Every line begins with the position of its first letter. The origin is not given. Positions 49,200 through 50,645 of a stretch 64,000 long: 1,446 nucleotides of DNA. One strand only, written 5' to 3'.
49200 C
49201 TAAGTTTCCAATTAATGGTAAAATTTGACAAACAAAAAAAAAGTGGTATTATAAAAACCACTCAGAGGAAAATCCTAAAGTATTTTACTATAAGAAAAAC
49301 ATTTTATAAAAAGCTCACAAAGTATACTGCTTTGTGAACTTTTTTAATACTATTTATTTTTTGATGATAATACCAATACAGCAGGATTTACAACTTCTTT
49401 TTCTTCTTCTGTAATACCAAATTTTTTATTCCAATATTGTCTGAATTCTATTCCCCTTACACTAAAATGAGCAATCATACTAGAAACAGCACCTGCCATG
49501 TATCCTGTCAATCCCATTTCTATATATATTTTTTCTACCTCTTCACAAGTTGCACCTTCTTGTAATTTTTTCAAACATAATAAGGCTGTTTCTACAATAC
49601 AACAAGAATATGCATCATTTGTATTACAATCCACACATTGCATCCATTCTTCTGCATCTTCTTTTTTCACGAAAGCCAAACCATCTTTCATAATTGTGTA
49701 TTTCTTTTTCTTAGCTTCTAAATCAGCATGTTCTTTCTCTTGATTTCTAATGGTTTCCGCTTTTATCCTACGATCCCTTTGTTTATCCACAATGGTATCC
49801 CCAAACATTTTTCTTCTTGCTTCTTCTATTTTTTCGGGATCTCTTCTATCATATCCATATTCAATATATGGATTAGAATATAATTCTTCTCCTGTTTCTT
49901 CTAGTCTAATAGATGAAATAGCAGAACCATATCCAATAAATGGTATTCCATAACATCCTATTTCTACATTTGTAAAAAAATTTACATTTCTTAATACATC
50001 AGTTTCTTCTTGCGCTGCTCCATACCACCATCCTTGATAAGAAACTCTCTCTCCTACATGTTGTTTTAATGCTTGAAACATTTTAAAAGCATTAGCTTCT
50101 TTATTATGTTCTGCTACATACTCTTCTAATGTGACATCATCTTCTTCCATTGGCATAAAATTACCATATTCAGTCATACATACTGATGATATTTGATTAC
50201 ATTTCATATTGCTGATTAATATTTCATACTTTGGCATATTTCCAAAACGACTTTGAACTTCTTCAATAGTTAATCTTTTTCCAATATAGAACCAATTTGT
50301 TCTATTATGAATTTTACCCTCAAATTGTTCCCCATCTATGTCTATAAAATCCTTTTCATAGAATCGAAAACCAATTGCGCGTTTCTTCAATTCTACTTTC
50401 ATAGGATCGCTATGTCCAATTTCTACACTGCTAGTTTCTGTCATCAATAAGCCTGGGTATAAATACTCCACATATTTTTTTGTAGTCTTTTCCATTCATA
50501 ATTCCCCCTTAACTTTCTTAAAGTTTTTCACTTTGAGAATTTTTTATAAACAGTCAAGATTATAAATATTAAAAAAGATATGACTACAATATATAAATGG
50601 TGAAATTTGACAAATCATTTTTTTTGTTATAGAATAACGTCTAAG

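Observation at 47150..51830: Integrase-linked islet carrying an Amidoligase_2 enzyme and two unknown proteins with shared 5'-UTR cassettes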

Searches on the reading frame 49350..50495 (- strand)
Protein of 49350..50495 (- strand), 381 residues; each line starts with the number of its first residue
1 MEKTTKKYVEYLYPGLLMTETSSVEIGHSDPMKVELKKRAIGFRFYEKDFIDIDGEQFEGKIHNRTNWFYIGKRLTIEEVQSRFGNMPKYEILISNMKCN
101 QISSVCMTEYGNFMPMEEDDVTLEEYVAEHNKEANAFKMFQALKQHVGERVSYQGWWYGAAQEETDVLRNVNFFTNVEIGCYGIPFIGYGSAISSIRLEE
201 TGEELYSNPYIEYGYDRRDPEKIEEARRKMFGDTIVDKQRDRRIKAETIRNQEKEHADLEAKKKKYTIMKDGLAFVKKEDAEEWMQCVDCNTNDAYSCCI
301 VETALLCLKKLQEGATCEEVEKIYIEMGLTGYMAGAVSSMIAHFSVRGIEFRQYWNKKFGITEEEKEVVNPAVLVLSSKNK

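Call 3: search_protein_families(library=pfam, proteins=[window:49350-50495:-], max_evalue=0.1)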
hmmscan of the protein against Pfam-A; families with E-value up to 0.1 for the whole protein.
window:49350-50495:- (381 aa): 1 family
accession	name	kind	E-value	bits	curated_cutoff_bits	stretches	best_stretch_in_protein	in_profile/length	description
PF25186.1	Tad4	-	5.5e-05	23.8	25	1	280-376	5-111/113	Type I Thoeris inhibitor Tad4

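Call 4: search_protein_families(library=phrogs, proteins=[window:49350-50495:-], max_evalue=0.1)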
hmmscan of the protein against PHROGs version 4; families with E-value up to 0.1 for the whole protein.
window:49350-50495:- (381 aa): 1 family
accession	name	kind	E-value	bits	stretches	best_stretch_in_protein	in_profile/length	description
phrog_9822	-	unknown function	0.00017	22.9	1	318-377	50-107/109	-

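Call 9: find_encoding_contigs(protein=window:49350-50495:-, flank=6000, max_places=10)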
Protein window:49350-50495:- (381 aa): 17 contigs read that carry it; 5 places shown.
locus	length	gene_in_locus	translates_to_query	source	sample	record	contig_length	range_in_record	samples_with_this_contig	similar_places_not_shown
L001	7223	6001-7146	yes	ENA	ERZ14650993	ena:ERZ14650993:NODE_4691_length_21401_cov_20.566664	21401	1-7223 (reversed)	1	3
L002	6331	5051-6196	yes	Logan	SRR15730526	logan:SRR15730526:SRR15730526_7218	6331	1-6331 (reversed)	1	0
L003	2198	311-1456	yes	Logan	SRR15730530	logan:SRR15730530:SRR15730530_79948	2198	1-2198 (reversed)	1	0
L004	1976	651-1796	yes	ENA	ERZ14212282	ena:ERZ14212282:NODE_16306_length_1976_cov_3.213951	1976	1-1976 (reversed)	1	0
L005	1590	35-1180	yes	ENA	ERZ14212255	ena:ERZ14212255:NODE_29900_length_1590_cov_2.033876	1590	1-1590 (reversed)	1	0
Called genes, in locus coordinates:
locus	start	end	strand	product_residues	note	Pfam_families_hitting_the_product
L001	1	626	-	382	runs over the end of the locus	PF05636:HIGH_NTase1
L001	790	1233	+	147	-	PF04276:DUF443 (faint), PF03862:SpoVAC_SpoVAEB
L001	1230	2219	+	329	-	PF07451:SpoVAD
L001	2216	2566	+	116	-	PF03862:SpoVAC_SpoVAEB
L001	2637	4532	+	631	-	PF09972:DUF2207, PF20990:DUF2207_C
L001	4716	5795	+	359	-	PF14659:Phage_int_SAM_3 (weak), PF00589:Phage_integrase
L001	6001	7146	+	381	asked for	-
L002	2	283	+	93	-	?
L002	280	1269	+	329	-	PF07451:SpoVAD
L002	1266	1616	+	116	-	PF03862:SpoVAC_SpoVAEB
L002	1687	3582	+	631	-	PF09972:DUF2207, PF20990:DUF2207_C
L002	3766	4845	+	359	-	PF14659:Phage_int_SAM_3 (weak), PF00589:Phage_integrase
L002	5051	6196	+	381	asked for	-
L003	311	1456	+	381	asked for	-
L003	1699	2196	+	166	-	?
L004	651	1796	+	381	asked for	-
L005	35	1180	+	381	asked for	-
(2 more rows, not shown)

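Call 14: find_related_loci(query=window:49350-50495:-, collection=genome_contigs, flank=5000)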
Query window:49350-50495:- (381 aa) in genome_contigs; peptide patterns used: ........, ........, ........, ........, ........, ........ (x = any residue, [..] = any of these).
57 stretches matched a pattern; 8 encode a relative of the query (tblastn E <= 1e-3); 8 distinct loci.
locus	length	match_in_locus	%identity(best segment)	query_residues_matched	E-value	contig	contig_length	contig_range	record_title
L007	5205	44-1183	95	1-380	0e+0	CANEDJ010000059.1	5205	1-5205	MAG TPA_asm: uncultured Tenericutes bacterium isolate SRR19981122_bin.17_metawrap_v1.3_MAG genome assembly, contig: NODE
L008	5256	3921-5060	94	1-380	0e+0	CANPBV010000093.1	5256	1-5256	MAG TPA_asm: uncultured Tenericutes bacterium isolate SRR15604531_bin.56_metawrap_v1.3_MAG genome assembly, contig: NODE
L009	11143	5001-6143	77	1-381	0e+0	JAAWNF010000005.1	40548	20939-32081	MAG: Bacilli bacterium isolate ABMPRH_22_1 SL341410_scaffold_1386, whole genome shotgun sequence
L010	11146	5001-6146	66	1-381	1e-172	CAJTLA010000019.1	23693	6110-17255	MAG TPA_asm: uncultured Bacilli bacterium isolate MGBC102946 genome assembly, contig: MGBC102946.19, whole genome shotgu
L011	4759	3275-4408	61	1-376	8e-167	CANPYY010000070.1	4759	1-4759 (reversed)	MAG: uncultured Lachnospiraceae bacterium isolate Lapin-002__bin69 genome assembly, contig: Lapin-002__NODE_24127_length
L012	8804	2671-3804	56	1-375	7e-144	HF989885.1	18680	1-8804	Acholeplasma sp. CAG:878 genomic scaffold, scf2, whole genome shotgun sequence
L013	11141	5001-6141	81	1-380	1e-135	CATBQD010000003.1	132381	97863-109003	MAG: uncultured Bacilli bacterium isolate extra-SRR5927706.69_1677798363 genome assembly, contig: NODE_58_length_132381_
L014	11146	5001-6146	57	1-379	6e-149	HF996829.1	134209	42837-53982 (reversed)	Clostridium sp. CAG:762 genomic scaffold, scf65, whole genome shotgun sequence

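Call 15: find_related_loci(query=window:49350-50495:-, collection=metagenome_contigs, flank=5000)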
Query window:49350-50495:- (381 aa) in metagenome_contigs; peptide patterns used: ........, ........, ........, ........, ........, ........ (x = any residue, [..] = any of these).
98 stretches matched a pattern; 13 encode a relative of the query (tblastn E <= 1e-3); 13 distinct loci.
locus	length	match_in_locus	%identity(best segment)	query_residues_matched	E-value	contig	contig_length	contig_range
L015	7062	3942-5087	57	1-379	6e-149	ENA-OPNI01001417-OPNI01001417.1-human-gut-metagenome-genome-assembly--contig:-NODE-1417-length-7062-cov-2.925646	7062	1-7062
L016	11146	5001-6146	57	1-379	9e-149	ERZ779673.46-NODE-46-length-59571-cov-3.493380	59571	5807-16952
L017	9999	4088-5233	56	1-379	4e-148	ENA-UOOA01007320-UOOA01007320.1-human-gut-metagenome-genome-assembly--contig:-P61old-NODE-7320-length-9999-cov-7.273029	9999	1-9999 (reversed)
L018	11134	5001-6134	57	1-375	1e-147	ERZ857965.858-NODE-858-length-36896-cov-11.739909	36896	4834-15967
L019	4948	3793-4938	56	1-379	2e-149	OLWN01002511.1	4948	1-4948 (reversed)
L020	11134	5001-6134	57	1-375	2e-147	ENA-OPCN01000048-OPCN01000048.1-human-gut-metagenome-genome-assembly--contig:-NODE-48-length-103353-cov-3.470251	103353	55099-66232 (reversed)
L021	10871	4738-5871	57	1-375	2e-147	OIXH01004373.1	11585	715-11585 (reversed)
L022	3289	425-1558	57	1-375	1e-152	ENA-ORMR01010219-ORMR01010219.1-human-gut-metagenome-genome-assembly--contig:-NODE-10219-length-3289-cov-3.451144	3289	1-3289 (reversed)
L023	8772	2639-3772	56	1-375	1e-143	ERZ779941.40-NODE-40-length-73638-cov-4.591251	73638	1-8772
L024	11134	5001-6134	55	1-375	1e-142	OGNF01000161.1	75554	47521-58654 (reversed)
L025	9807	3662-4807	56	1-379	1e-146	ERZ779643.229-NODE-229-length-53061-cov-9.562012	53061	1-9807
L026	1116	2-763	69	128-381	2e-123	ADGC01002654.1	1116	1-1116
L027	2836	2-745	61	135-379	3e-104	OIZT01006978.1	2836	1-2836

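Call 19: find_homologous_proteins(query=window:49350-50495:-, max_evalue=0.001)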
Query window:49350-50495:- (381 aa): 54 proteins with E <= 0.001 among 2407 candidates.
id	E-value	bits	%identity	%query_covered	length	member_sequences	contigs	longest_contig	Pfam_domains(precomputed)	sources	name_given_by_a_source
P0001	1.2e-243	826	94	100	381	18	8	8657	-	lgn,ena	-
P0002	2.2e-210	716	82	100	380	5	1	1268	-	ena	-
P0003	1.2e-204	697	78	100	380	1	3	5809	-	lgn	-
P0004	2.2e-199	680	77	99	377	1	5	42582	-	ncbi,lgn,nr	ncbi:MAG: hypothetical protein HFH08_01435 [Bacilli bacterium]|nr:hypothetical protein [Bacilli bact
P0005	2.9e-188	644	74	100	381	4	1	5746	-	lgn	-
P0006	2.9e-187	640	74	100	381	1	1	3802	-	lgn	-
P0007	8.8e-165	566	66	100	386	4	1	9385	-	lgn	-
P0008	7.2e-161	553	64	100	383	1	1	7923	-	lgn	-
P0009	2.2e-157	542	64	99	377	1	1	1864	-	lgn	-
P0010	8.2e-157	540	62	99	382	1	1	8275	PF25186.2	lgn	-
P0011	1.2e-153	530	60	99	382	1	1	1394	PF25186.2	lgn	-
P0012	3.9e-153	528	60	99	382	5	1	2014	PF25186.2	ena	-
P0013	3.0e-139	482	56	99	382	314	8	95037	PF25186.2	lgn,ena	-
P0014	1.3e-138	480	57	98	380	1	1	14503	-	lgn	-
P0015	9.7e-134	464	54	99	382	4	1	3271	PF25186.2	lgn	-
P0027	1.9e-115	404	51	99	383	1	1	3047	PF25186.2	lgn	-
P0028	3.9e-115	403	51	99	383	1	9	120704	PF25186.2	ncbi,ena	-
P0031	2.6e-114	400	51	99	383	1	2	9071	PF25186.2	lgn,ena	-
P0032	2.9e-114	400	51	99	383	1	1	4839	PF25186.2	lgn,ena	-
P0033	4.9e-114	399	51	99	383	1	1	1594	PF25186.2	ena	-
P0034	6.0e-114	399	51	99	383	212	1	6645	PF25186.2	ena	-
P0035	8.0e-114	399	50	99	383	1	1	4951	PF25186.2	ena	-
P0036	8.3e-114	399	50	99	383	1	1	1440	PF25186.2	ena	-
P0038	9.3e-114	398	51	99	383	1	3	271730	PF25186.2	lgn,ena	-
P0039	1.3e-113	398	50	99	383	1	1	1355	PF25186.2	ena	-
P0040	2.9e-113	397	50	99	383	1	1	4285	PF25186.2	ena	-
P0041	3.1e-113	397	51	99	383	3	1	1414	PF25186.2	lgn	-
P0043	4.9e-113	396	50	99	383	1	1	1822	PF25186.2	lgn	-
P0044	6.0e-113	396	50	99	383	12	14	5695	PF25186.2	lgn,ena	-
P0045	1.5e-111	391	49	99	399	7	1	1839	PF25186.2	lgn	-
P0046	1.5e-109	385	49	99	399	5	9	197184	PF25186.2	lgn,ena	-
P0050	1.6e-86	309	55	65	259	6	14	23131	PF25186.2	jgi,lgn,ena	-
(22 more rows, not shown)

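Call 25: find_encoding_contigs(protein=P0001, flank=3000, max_places=10)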
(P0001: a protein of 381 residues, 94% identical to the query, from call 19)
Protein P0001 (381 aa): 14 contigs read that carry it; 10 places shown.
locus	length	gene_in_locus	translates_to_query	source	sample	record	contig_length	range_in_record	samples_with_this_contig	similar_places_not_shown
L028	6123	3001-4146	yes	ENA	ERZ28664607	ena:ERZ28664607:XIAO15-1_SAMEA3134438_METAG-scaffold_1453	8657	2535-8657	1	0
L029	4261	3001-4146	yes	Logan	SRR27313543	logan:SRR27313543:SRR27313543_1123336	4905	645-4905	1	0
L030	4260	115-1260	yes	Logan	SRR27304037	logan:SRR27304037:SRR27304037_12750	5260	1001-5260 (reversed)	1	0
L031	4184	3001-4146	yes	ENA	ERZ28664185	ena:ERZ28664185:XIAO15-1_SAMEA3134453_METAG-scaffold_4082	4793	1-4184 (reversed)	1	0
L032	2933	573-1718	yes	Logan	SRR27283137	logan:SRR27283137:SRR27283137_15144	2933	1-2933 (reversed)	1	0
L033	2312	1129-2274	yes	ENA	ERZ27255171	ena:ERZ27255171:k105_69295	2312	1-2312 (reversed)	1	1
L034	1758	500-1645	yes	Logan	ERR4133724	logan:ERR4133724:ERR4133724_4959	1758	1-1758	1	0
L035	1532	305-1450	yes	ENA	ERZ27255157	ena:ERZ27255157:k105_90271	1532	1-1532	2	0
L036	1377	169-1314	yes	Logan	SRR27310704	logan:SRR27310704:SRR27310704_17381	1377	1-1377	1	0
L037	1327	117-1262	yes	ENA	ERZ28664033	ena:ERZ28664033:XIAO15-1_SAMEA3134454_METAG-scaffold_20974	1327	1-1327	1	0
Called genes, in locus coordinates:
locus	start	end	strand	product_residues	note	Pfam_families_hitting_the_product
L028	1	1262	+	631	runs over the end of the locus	PF09972:DUF2207, PF20990:DUF2207_C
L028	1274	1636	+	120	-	-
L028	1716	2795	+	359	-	-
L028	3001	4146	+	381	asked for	-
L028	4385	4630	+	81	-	-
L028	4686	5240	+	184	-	-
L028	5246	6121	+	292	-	?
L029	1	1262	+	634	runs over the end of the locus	?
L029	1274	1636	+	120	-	-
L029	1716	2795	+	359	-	PF14659:Phage_int_SAM_3 (weak), PF00589:Phage_integrase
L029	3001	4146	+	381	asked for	-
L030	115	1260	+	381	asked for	-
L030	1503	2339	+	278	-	-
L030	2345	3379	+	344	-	PF12224:Amidoligase_2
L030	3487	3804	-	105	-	-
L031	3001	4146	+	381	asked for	-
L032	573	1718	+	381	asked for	-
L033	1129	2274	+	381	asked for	-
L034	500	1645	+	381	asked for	-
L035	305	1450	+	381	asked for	-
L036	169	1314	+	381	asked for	-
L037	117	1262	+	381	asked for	-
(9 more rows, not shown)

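Call 26: find_encoding_contigs(protein=P0005, flank=4000, max_places=10)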
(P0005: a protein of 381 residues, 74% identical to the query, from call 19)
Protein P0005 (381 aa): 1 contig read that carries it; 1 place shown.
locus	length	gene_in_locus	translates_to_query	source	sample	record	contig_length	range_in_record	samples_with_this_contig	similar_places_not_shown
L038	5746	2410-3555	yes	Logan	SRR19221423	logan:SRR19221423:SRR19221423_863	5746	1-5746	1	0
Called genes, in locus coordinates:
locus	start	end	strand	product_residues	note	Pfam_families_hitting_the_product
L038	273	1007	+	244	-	PF18927:CrtO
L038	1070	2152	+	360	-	PF00589:Phage_integrase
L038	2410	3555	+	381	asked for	-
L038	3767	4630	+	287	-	-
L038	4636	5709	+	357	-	PF12224:Amidoligase_2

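Call 27: find_encoding_contigs(protein=P0007, flank=5000, max_places=10)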
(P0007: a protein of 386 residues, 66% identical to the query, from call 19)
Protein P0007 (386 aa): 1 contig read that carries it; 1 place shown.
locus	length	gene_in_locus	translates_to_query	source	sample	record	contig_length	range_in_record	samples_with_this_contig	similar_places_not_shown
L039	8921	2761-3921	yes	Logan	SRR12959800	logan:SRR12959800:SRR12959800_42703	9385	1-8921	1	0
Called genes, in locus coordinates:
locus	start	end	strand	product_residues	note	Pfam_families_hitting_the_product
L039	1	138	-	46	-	?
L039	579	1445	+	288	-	-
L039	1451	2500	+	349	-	PF12224:Amidoligase_2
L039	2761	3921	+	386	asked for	-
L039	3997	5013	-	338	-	PF09992:NAGPA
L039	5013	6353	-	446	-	PF19789:DUF6273 (faint)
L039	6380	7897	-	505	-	PF01676:Metalloenzyme, PF06415:iPGM_N, PF01663:Phosphodiest (weak)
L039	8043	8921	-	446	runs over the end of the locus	?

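Call 37: predict_structure(alignment_id=A1)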
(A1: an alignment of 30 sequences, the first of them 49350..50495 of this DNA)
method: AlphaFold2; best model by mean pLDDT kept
length: 381 residues; sequences in the alignment: 30
mean_pLDDT: 87.7   pTM: 0.50
mean pLDDT of the five models: 87.7, 87.4, 86.5, 86.4, 85.8
residues with pLDDT >= 90: 237; 70-90: 120; 50-70: 7; < 50: 17
segments of 3 or more residues with pLDDT < 50: 365-381
pLDDT, mean of each block of 10 residues (from residue 1): 90 79 91 86 94 86 93 93 90 92 91 88 84 87 96 94 95 94 92 95 91 87 89 88 89 92 93 93 94 91 95 93 86 86 92 85 49 34 29
secondary structure, 60 per line:
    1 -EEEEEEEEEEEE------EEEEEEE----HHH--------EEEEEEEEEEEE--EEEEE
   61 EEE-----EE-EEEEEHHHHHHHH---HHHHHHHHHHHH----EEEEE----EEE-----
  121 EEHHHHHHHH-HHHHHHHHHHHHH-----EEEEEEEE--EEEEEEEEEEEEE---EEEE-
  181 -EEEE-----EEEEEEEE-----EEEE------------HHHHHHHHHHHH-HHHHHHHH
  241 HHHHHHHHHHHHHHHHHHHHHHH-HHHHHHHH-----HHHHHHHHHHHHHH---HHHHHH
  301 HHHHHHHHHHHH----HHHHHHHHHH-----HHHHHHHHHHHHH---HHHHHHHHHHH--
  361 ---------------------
elements in order: E2-13 E20-26 E42-53 E56-63 E72-76 H77-84 H88-99 E104-108 E113-115 H123-130 H132-144 E150-157 E160-172 E176-179 E182-185 E191-198 E204-207 H220-231 H233-263 H265-272 H278-291 H295-312 H317-326 H332-344 H348-358

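Call 42: search_protein_families(library=ncbifam, proteins=[window:49350-50495:-], max_evalue=0.01)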
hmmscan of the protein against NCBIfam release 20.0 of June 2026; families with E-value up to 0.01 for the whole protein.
window:49350-50495:- (381 aa): 0 families

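Call 43: search_protein_families(library=padloc, proteins=[window:49350-50495:-], max_evalue=0.01)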
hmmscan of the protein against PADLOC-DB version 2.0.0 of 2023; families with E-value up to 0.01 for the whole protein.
window:49350-50495:- (381 aa): 0 families

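Call 58: find_encoding_contigs(protein=P0004, flank=2500, max_places=10)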
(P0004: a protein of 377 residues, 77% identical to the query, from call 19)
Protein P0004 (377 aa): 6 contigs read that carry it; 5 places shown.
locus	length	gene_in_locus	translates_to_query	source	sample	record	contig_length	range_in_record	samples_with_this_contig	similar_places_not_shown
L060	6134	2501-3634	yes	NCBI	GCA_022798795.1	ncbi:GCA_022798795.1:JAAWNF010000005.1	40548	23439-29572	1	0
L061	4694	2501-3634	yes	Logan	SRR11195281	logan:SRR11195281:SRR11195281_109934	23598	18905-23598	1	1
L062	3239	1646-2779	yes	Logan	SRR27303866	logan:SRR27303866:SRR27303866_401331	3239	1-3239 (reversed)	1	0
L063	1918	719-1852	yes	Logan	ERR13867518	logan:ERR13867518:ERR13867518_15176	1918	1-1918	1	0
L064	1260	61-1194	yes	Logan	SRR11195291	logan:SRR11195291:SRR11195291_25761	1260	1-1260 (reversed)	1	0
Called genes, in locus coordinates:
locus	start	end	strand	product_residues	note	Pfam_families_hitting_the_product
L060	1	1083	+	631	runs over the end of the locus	PF09972:DUF2207, PF20990:DUF2207_C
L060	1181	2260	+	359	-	PF14659:Phage_int_SAM_3 (weak), PF00589:Phage_integrase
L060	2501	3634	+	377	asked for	-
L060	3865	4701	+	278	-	-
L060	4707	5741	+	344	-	PF12224:Amidoligase_2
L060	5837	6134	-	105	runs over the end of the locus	-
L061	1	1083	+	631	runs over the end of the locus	PF09972:DUF2207, PF20990:DUF2207_C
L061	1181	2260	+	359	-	PF14659:Phage_int_SAM_3 (weak), PF00589:Phage_integrase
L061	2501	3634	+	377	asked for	-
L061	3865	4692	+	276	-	?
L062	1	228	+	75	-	?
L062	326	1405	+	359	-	PF14659:Phage_int_SAM_3 (weak), PF00589:Phage_integrase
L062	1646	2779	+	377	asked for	-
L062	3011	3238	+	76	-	?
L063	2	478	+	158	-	?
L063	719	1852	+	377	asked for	-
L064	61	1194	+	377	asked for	-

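Call 68: search_protein_families(library=pfam, alignment_id=A1, max_evalue=0.001)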
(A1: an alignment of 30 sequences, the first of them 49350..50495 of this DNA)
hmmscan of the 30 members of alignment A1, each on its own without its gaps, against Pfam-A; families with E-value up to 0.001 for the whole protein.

A. member 1, window:49350-50495:- (381 aa): 1 family
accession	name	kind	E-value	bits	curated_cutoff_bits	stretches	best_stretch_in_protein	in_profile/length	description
PF25186.1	Tad4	-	5.5e-05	23.8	25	1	280-376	5-111/113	Type I Thoeris inhibitor Tad4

B. families by the number of members that match (of 30 scanned): 2 families
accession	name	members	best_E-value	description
PF25186.1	Tad4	29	4.6e-21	Type I Thoeris inhibitor Tad4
PF03352.18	Adenine_glyco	1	0.00081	Methyladenine glycosylase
